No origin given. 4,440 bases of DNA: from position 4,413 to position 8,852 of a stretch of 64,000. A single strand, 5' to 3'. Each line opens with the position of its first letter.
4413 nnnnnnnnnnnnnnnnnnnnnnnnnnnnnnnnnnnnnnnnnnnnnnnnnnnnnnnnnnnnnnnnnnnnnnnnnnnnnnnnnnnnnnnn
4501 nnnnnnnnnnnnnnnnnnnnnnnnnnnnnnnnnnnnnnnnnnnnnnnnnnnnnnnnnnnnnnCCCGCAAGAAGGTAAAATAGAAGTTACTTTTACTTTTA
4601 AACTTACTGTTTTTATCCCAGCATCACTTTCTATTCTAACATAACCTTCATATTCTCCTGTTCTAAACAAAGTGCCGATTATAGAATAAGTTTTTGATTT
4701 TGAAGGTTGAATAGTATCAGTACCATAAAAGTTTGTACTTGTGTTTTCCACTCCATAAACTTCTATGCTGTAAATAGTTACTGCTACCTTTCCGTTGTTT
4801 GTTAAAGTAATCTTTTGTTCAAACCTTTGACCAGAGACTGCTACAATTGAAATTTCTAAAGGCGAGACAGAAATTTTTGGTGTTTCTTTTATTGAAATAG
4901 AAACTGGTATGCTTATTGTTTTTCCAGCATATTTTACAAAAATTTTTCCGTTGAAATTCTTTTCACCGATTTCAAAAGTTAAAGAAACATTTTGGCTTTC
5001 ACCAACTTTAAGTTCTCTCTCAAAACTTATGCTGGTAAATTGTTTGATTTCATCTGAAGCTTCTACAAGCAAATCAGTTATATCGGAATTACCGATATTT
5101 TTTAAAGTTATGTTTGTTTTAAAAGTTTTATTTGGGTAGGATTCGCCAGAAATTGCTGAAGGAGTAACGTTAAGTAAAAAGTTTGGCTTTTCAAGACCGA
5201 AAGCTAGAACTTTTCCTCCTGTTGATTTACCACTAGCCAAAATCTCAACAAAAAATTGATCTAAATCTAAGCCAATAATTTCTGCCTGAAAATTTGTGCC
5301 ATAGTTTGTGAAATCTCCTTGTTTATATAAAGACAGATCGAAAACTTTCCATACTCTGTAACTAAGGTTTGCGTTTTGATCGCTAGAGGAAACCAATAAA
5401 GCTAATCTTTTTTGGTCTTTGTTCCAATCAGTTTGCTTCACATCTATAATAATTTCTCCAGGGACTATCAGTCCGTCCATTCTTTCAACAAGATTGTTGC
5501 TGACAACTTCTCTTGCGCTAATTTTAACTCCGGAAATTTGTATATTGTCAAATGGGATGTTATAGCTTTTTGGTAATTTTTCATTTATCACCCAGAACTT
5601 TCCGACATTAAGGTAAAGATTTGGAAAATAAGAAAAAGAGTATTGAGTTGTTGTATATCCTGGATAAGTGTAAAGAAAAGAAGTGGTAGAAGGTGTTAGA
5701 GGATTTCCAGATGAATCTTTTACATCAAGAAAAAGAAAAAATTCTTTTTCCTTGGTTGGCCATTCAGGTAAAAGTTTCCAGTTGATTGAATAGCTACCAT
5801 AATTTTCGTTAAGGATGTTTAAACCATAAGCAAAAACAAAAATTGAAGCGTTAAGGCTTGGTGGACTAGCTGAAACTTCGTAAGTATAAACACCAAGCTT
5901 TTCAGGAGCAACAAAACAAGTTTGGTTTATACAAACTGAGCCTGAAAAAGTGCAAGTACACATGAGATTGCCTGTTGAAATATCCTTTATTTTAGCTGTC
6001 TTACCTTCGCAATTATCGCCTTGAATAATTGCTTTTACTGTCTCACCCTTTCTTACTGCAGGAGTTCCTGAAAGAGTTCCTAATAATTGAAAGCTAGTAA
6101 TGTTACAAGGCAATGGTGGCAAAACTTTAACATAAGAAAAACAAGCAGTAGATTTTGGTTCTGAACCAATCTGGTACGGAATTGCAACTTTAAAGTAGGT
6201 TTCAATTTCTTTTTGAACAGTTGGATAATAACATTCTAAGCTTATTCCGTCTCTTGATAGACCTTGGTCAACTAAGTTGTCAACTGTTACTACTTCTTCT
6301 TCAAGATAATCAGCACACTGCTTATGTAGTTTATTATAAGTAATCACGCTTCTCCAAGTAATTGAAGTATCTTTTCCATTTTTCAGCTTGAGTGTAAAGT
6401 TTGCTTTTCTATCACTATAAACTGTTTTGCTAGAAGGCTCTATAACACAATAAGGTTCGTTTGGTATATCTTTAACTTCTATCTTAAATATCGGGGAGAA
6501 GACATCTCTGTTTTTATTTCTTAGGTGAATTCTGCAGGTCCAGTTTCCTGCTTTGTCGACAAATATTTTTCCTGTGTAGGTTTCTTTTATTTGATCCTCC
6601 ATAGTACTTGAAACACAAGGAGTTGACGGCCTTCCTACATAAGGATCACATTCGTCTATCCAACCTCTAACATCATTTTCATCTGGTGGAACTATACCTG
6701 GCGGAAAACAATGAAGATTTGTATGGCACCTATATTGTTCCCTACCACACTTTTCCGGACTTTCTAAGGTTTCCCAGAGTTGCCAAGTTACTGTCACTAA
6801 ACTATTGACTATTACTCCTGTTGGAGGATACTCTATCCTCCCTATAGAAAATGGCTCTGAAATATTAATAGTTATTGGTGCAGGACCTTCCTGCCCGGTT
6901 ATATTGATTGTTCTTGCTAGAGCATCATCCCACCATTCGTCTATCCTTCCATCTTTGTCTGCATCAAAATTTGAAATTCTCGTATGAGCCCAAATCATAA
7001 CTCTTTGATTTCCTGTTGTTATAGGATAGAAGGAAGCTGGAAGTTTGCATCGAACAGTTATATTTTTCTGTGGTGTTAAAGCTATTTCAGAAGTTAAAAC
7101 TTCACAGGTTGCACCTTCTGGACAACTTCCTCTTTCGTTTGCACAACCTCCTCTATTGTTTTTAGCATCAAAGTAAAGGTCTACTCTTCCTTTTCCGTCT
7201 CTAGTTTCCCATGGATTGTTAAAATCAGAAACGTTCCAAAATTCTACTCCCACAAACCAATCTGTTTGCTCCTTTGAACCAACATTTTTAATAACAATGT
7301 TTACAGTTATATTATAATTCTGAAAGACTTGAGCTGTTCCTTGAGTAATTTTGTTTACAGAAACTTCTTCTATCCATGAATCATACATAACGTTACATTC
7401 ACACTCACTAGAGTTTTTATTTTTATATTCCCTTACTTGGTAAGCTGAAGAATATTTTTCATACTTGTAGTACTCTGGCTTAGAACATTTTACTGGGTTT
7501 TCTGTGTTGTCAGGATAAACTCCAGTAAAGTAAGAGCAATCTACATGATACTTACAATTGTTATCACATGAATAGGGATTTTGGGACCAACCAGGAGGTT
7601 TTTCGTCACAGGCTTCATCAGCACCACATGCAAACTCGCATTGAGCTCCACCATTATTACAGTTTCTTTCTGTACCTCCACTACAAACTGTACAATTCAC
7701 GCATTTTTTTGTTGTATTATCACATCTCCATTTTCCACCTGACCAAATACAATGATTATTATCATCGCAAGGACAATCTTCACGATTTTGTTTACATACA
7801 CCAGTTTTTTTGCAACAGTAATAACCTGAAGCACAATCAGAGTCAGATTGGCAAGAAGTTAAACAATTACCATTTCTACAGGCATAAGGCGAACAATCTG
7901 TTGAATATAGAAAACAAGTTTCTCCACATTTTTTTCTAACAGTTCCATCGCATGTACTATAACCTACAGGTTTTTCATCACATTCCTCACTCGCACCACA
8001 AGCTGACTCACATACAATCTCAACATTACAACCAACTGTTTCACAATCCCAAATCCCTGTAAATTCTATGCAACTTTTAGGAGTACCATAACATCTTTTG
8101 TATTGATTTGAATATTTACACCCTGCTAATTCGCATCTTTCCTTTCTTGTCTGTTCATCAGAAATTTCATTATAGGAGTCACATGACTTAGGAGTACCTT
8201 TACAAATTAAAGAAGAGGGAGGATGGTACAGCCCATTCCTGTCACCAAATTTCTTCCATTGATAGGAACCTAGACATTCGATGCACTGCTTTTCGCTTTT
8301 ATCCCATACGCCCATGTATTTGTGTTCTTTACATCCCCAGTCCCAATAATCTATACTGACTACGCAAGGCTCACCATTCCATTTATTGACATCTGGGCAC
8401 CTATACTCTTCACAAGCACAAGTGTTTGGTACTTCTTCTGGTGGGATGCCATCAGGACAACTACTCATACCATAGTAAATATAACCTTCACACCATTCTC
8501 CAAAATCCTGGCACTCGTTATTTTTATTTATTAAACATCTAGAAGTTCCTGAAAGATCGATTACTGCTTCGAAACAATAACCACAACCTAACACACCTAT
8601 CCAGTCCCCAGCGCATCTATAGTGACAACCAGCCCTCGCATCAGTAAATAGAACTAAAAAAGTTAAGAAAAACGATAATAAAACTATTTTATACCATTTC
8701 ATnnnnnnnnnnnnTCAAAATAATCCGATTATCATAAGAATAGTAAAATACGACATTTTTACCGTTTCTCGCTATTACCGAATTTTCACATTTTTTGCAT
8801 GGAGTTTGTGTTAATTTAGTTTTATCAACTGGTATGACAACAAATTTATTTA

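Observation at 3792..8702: Giant cysteine-rich surface protein with internal tandem repeats, coiled-coil stalk and C-terminal membrane anchor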

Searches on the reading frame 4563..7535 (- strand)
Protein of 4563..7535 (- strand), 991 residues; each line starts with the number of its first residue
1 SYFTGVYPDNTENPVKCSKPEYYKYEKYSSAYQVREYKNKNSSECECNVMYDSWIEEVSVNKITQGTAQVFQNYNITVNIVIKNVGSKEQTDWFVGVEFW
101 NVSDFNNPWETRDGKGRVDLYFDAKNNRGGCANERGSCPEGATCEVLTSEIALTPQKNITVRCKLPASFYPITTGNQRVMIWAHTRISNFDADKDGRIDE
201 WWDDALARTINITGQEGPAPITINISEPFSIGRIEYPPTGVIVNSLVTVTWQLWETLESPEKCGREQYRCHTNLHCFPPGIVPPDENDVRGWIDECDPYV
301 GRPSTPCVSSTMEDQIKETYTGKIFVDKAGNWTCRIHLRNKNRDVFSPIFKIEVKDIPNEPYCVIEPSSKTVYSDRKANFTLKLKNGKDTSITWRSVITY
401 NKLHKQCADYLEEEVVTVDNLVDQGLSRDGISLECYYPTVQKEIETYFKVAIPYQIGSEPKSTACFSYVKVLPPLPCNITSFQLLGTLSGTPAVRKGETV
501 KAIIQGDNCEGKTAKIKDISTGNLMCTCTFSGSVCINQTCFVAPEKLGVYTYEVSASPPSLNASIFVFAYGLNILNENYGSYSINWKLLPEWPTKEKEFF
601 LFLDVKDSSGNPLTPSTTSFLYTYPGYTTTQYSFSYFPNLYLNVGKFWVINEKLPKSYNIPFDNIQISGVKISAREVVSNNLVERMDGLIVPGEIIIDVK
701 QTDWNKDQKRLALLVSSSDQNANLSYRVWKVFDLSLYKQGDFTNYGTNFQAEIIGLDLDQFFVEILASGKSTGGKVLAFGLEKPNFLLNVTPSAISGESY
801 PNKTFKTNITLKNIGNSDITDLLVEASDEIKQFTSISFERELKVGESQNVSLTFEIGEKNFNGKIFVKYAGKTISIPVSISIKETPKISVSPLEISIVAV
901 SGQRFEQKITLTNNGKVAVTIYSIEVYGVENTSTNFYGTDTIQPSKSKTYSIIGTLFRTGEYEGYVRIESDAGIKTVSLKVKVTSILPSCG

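Call 41: search_protein_representatives(alignment_id=A2)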
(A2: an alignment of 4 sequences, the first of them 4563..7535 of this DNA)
Query: 4 sequences, 989 profile positions. Proteins with E-value up to 0.001 (for the whole library): 52; up to 1e-10: 43; up to 1e-30: 24. The best 52 are listed.
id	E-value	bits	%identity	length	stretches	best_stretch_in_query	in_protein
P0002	0.0e+00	2104.3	-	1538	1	2-989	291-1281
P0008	2.1e-133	462.9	-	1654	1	2-982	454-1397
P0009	1.1e-85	304.9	-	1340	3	29-213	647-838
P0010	1.0e-60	222.3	-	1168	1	2-553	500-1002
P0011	2.9e-56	207.6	-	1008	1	2-243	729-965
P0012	5.0e-56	206.8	-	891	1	6-217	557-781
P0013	9.7e-56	205.8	-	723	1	2-251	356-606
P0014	5.4e-53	196.7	-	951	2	16-227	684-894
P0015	2.9e-52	194.3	-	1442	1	29-232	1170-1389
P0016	1.4e-50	188.8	-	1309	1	4-217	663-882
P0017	3.6e-47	177.5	-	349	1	22-209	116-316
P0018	1.7e-45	171.9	-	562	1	235-358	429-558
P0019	3.0e-45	171.1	-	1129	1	4-236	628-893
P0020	3.2e-45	171.0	-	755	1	30-226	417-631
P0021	3.2e-43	164.4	-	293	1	34-226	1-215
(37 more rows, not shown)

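Call 42: search_protein_families(library=pfam, proteins=[P0008, P0009, P0010, P0012, P0013, P0014, P0015, P0016], max_evalue=0.001)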
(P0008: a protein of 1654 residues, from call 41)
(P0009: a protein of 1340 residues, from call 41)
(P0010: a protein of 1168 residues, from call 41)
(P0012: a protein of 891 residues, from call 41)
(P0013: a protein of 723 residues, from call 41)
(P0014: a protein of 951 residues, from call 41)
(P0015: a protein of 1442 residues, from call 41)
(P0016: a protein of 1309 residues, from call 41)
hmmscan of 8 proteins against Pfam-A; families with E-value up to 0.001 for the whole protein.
P0008 (1654 aa): 0 families

P0009 (1340 aa): 3 families
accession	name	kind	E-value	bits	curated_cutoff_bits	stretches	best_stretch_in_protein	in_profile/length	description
PF00082.27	Peptidase_S8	-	2.5e-39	135.7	21.8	1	172-611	1-288/288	Subtilase family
PF13385.13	Laminin_G_3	-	2.3e-20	73.7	27.6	1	958-1112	5-144/151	Concanavalin A-like lectin/glucanases superfamily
PF00404.24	Dockerin_1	-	6.3e-05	23.5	22.9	1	1286-1335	2-55/57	Dockerin type I domain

P0010 (1168 aa): 2 families
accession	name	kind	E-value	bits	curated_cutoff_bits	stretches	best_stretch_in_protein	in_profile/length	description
PF05048.19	NosD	-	2.1e-19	70.2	23.6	1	139-333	15-211/212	Periplasmic copper-binding protein (NosD)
PF13229.12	Beta_helix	-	3.8e-09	36.8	25.9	1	163-303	2-140/158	Right handed beta helix region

P0012 (891 aa): 1 family
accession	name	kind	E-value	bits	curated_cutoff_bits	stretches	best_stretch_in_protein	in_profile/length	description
PF00082.27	Peptidase_S8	-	3.8e-41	141.7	21.8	1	44-509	2-274/288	Subtilase family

P0013 (723 aa): 1 family
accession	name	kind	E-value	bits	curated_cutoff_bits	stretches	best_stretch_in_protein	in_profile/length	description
PF00404.24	Dockerin_1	-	3.8e-05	24.2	22.9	0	632-660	3-24/57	Dockerin type I domain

P0014 (951 aa): 1 family
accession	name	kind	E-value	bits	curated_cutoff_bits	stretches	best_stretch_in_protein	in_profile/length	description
PF00082.27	Peptidase_S8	-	1.5e-45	156.2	21.8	2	104-299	1-197/288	Subtilase family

P0015 (1442 aa): 1 family
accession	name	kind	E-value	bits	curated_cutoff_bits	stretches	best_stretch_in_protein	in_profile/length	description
PF00404.24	Dockerin_1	-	2.9e-06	27.8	22.9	1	1385-1434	2-52/57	Dockerin type I domain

P0016 (1309 aa): 2 families
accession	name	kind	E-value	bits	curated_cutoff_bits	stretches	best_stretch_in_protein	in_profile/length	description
PF00082.27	Peptidase_S8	-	8.3e-42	143.9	21.8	1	150-602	2-255/288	Subtilase family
PF07705.17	CARDB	-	8.7e-22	77.7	22.7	1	1159-1252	2-101/101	CARDB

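Call 118: search_solved_structures(query=A2, max_evalue=1)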
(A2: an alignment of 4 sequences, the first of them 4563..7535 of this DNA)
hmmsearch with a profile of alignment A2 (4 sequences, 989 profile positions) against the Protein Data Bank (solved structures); distinct sequences matched with E-value up to 1: 0.

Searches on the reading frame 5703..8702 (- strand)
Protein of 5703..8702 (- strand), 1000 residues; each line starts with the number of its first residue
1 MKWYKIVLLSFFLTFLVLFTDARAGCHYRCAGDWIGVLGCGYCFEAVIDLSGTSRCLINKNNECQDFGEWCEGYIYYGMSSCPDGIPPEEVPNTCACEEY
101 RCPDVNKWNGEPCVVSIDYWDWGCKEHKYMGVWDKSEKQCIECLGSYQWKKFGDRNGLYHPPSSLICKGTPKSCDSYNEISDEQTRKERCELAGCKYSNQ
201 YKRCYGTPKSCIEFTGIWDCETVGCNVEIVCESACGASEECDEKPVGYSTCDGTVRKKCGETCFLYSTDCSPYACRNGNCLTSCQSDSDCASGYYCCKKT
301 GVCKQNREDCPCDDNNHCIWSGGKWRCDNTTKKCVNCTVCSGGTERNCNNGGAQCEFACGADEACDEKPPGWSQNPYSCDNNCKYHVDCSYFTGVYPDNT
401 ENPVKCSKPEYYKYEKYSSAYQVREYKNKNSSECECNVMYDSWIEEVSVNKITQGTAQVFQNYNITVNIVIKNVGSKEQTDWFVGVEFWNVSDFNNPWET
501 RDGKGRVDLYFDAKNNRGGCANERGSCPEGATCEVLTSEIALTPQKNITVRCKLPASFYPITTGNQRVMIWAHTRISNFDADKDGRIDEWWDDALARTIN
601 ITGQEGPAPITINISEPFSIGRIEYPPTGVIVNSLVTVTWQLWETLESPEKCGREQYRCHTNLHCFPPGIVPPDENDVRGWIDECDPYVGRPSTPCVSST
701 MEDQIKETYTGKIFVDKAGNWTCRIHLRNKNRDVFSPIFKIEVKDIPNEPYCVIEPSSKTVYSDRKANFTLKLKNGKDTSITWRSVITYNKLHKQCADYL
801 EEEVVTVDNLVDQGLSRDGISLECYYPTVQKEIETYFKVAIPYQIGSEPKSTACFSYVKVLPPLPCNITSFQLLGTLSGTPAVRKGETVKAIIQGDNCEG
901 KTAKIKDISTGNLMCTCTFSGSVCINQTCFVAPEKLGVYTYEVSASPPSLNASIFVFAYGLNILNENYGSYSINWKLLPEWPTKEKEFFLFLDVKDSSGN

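Call 64: predict_structure(alignment_id=A3)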
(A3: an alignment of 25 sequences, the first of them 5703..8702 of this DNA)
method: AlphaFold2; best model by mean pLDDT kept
length: 1000 residues; sequences in the alignment: 25
mean_pLDDT: 68.4   pTM: 0.44
mean pLDDT of the five models: 68.4, 68.3, 67.2, 66.3, 65.5
residues with pLDDT >= 90: 185; 70-90: 334; 50-70: 235; < 50: 246
segments of 3 or more residues with pLDDT < 50: 15-48, 50-103, 118-126, 160-168, 226-228, 338-359, 687-693, 700-705, 747-764, 773-778, 782-785, 795-802, 820-862, 960-962
pLDDT, mean of each block of 10 residues (from residue 1): 63 50 28 30 39 41 32 26 39 33 56 60 48 77 65 62 46 82 88 86 84 55 54 64 67 66 62 69 76 72 71 59 57 55 40 44 68 81 82 89 77 81 90 87 94 88 94 94 96 95 93 95 86 93 94 96 95 91 85 91 87 80 73 81 71 64 84 71 52 49 58 84 84 78 66 42 47 48 48 46 52 50 44 34 35 29 70 87 87 89 90 91 82 87 78 72 59 69 59 77
secondary structure, 60 per line:
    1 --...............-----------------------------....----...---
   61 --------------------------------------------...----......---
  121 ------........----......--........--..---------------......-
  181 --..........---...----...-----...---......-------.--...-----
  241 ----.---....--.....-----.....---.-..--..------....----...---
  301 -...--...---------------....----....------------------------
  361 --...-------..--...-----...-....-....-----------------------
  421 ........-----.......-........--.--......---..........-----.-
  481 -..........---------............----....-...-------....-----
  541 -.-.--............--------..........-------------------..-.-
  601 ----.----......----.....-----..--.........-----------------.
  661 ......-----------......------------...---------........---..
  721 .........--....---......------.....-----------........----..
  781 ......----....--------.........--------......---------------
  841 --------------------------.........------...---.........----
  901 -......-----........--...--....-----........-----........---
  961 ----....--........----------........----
elements in order (helices of 4 or more, strands of 3 or more residues): H3-17 E47-50 E55-57 E112-117 E127-134 E139-144 E147-154 H174-179 H183-192 E196-198 E203-205 H217-222 E249-252 E255-259 E265-269 E295-297 E302-304 E325-328 E333-336 E377-379 E385-387 H389-392 E394-397 E421-428 E434-440 E442-449 E455-460 E464-473 E482-491 E501-512 E517-520 E532-535 E547-555 E567-576 E610-615 E620-624 E634-642 E660-666 H678-683 E696-698 E708-715 E719-729 E732-735 E739-744 E751-755 E767-774 E779-786 E791-794 E803-806 H807-811 E820-825 E867-875 E882-884 E888-896 E902-907 E913-920 E923-925 E928-931 E937-944 E950-957 E965-968 E971-978 E989-996

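Call 101: fold_search(model_id=the predicted structure, library=pdb)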
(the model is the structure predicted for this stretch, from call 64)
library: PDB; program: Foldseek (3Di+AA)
matches with E <= 10: 1955; with E <= 0.001: 197
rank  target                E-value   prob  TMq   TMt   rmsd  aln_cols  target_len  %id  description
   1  8dh8_A                1.4e-08  1.00  0.13  0.17  33.1       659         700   11  Leptin-bound leptin receptor complex-full ECD (released 2023-04-19)
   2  4yfd_A                3.0e-08  1.00  0.12  0.20  34.3       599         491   11  Crystal structure PTP delta Ig1-Fn2 in complex with IL-1RAcP (released 2015-05-06)
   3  7ptp_A                3.1e-08  1.00  0.10  0.13  22.8       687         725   10  In-situ structure of pentameric S-layer protein (released 2021-12-15)
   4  8cs9_X                1.9e-07  1.00  0.10  0.15  12.9       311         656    8  Composite reconstruction of Class 1 of the erythrocyte ankyrin-1 complex (released 2022-07-20)
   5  9fx2                  2.3e-07  1.00  0.10  0.09  23.8       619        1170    7  Structure of methylamine activated CD109 (released 2025-03-19)
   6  7tvz_E                2.6e-07  1.00  0.10  0.14  13.7       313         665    8  Cryo-EM structure of human band 3-protein 4.2 complex in diagonal conformation (released 2022-06-08)
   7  9fx3_A                2.9e-07  1.00  0.10  0.09  23.1       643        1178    8  Structure of active human CD109 (released 2025-03-19)
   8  1z7z_I                2.9e-07  1.00  0.10  0.19  27.8       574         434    8  Cryo-em structure of human coxsackievirus A21 complexed with five domain icam-1kilifi (released 2005-08-02)
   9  7uzs                  3.9e-07  1.00  0.11  0.16  13.4       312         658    9  Protein 4.2 (local refinement from consensus reconstruction of ankyrin complex classes) (released 2022-07-20)
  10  1nug_B                4.1e-07  1.00  0.10  0.14  12.2       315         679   10  Role of Calcium Ions in the Activation and Activity of the Transglutaminase 3 Enzyme (2 calciums, 1 Mg, inactive form) (released 2003-04-22)
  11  7c7u_B                4.6e-07  0.99  0.10  0.14  20.6       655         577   10  Biofilm associated protein - BSP domain (released 2021-05-12)
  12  9kuv_A                5.4e-07  1.00  0.11  0.16  27.4       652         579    8  Mechanistic insights into the versatile stoichiometry and biased signaling of the apelin receptor-arrestin complex (released 2025-09-17)
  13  7c7u_A                5.7e-07  1.00  0.11  0.16  18.0       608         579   10  Biofilm associated protein - BSP domain (released 2021-05-12)
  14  8pmz_B                7.4e-07  1.00  0.10  0.34  17.4       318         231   11  HEV gt3 P domain in complex with glycan-insensitive nAb p61.15 (released 2024-07-10)
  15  1e07                  8.7e-07  1.00  0.12  0.17  44.5       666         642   10  Model of human carcinoembryonic antigen by homology modelling and curve-fitting to experimental solution scattering data (released 2000-07-04)
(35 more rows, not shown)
